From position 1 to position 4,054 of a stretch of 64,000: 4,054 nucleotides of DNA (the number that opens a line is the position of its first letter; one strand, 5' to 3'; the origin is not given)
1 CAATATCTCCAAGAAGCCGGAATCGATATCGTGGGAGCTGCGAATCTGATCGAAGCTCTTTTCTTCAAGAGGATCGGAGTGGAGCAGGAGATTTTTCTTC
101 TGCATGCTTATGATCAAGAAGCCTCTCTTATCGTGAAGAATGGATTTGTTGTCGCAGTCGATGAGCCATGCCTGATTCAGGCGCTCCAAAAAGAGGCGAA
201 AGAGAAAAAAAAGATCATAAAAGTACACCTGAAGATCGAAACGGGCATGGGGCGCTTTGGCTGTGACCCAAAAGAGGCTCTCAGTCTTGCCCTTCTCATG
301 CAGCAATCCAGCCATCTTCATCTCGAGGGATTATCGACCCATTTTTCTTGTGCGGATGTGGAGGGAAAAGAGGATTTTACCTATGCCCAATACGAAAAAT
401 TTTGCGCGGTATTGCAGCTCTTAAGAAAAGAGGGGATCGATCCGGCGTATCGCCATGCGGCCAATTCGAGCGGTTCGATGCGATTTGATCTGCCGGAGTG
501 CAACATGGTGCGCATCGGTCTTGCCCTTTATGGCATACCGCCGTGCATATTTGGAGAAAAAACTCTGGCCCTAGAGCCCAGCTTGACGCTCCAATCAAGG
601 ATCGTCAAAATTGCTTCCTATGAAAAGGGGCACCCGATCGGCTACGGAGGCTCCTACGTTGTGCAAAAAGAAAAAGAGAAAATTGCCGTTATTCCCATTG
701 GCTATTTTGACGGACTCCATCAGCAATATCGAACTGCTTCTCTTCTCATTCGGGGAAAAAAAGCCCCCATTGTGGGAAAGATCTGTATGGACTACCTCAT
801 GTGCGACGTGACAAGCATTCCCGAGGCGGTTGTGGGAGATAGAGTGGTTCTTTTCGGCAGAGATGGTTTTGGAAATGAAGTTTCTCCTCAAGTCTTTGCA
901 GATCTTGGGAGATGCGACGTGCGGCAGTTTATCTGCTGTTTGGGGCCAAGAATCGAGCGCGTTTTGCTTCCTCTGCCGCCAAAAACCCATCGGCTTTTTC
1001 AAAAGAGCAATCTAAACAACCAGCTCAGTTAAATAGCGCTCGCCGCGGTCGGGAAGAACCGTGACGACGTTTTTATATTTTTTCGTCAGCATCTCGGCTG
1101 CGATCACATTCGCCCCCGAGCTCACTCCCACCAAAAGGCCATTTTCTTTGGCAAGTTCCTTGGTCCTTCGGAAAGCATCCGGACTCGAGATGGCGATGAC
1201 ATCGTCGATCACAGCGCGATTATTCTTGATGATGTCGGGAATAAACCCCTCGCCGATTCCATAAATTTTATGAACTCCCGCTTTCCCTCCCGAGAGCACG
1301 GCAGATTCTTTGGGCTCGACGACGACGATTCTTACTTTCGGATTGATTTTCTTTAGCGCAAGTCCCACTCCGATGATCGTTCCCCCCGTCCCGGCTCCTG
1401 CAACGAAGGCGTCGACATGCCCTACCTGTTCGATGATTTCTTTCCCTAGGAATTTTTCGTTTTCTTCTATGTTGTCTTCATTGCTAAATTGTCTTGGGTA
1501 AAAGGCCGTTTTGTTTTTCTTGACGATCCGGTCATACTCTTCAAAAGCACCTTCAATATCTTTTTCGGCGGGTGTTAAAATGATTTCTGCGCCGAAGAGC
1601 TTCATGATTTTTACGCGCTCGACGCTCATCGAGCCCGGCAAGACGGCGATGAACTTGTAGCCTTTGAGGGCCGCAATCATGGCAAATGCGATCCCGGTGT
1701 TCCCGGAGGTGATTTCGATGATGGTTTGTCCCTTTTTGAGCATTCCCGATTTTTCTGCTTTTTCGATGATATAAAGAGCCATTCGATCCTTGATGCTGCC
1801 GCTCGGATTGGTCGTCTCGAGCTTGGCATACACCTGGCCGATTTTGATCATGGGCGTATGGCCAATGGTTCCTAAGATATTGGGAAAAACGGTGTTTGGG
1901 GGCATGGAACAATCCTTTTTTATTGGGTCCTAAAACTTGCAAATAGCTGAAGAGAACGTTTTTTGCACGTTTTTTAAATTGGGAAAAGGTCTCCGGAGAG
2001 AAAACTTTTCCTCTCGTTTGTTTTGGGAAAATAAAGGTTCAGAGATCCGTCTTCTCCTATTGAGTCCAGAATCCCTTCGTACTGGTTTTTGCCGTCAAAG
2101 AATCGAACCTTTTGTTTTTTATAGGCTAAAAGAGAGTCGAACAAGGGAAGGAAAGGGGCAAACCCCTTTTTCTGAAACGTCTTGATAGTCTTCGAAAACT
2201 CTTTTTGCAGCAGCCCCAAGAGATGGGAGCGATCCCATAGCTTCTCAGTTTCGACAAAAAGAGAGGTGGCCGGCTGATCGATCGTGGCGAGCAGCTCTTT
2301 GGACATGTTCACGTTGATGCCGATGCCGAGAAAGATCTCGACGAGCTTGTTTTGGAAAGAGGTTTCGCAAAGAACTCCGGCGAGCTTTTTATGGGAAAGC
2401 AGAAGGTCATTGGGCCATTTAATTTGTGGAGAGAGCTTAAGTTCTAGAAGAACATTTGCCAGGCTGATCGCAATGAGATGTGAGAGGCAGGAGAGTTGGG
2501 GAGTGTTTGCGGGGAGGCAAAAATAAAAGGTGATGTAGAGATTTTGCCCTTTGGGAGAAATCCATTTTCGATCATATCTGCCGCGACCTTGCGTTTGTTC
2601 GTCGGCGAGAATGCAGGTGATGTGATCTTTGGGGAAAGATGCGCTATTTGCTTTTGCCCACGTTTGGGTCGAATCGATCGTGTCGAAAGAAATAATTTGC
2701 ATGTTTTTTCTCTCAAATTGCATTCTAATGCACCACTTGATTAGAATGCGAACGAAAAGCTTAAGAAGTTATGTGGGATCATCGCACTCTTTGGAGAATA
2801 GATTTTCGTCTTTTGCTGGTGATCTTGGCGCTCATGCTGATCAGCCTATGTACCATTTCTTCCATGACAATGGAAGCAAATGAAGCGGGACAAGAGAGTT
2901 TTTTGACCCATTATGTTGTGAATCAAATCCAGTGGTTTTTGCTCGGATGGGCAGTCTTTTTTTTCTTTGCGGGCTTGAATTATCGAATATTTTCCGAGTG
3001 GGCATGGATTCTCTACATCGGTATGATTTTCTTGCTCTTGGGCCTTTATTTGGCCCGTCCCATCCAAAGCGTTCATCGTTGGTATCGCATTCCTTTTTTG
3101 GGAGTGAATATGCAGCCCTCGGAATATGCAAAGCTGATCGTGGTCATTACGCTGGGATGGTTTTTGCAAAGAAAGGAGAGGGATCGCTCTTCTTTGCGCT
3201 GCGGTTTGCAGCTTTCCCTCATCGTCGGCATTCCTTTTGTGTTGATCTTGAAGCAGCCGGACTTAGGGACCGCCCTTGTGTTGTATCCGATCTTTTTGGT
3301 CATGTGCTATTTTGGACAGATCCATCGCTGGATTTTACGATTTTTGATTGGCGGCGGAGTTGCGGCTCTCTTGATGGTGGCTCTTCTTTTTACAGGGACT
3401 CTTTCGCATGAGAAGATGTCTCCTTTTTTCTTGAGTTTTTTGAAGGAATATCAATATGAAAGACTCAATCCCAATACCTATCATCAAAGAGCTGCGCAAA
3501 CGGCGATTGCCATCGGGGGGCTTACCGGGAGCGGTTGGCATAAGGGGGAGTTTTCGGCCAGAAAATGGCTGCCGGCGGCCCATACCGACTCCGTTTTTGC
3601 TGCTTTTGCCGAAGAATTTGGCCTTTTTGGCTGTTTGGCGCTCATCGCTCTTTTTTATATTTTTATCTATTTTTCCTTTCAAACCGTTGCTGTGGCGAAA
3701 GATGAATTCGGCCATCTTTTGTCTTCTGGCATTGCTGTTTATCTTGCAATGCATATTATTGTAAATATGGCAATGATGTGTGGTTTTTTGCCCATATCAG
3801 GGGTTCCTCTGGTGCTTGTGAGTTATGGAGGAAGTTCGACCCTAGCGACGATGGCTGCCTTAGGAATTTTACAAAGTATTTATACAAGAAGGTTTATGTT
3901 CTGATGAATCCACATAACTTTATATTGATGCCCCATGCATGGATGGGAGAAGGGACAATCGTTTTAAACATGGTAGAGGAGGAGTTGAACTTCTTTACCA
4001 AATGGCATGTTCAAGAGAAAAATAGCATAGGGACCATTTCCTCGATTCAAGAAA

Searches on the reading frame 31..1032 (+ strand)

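Call 50: search_protein_families(library=pfam, proteins=[window:31-1032:+], max_evalue=0.0001)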
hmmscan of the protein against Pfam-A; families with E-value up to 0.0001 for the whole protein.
window:31-1032:+ (333 aa): 2 families
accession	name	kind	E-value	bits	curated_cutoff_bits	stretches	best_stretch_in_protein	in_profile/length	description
PF01168.26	Ala_racemase_N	-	2.1e-41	142.5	24.1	1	2-170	52-219/220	Alanine racemase, N-terminal domain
PF00842.27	Ala_racemase_C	-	8.3e-33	113.1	25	1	185-311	2-126/127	Alanine racemase, C-terminal domain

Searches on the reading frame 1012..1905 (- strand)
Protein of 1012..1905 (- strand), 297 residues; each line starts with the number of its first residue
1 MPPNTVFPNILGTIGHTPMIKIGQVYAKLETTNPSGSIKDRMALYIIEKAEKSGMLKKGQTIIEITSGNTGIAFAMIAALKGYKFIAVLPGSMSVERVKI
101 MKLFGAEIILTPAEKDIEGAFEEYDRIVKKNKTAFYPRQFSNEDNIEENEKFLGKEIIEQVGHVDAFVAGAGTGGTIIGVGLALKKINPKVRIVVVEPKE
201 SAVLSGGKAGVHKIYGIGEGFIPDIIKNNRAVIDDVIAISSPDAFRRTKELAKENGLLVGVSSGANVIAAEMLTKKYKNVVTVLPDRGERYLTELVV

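Call 50: search_protein_families(library=pfam, proteins=[window:1012-1905:-], max_evalue=0.0001)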
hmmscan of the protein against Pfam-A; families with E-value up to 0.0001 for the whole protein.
window:1012-1905:- (297 aa): 1 family
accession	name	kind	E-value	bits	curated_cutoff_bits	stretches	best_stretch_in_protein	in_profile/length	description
PF00291.31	PALP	-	1.1e-68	232.1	35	1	12-286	3-295/295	Pyridoxal-phosphate dependent enzyme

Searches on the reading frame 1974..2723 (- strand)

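Call 50: search_protein_families(library=pfam, proteins=[window:1974-2723:-], max_evalue=0.0001)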
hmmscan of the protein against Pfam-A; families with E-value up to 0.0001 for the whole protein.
window:1974-2723:- (249 aa): 1 family
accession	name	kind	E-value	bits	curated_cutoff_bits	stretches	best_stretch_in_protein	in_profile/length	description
PF03099.24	BPL_LplA_LipB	-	5.1e-20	72.2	21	1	14-137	3-133/133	Biotin/lipoate A/B protein ligase family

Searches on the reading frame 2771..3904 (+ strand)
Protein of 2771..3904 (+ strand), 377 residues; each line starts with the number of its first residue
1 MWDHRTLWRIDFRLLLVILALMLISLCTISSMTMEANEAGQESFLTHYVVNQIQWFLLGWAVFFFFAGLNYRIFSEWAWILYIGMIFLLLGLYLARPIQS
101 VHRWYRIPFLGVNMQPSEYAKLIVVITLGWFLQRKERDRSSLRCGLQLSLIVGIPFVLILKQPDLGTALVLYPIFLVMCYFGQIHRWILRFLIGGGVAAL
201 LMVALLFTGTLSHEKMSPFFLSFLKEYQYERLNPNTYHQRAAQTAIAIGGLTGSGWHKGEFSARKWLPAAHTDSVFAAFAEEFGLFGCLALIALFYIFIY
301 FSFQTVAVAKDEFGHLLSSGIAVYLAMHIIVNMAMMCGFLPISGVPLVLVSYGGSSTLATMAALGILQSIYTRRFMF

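Call 50: search_protein_families(library=pfam, proteins=[window:2771-3904:+], max_evalue=0.0001)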
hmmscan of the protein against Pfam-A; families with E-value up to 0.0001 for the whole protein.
window:2771-3904:+ (377 aa): 1 family
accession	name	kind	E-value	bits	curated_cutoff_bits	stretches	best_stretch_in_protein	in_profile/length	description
PF01098.24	FTSW_RODA_SPOVE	-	1.7e-68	231.6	26.4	1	15-372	4-352/356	Cell cycle protein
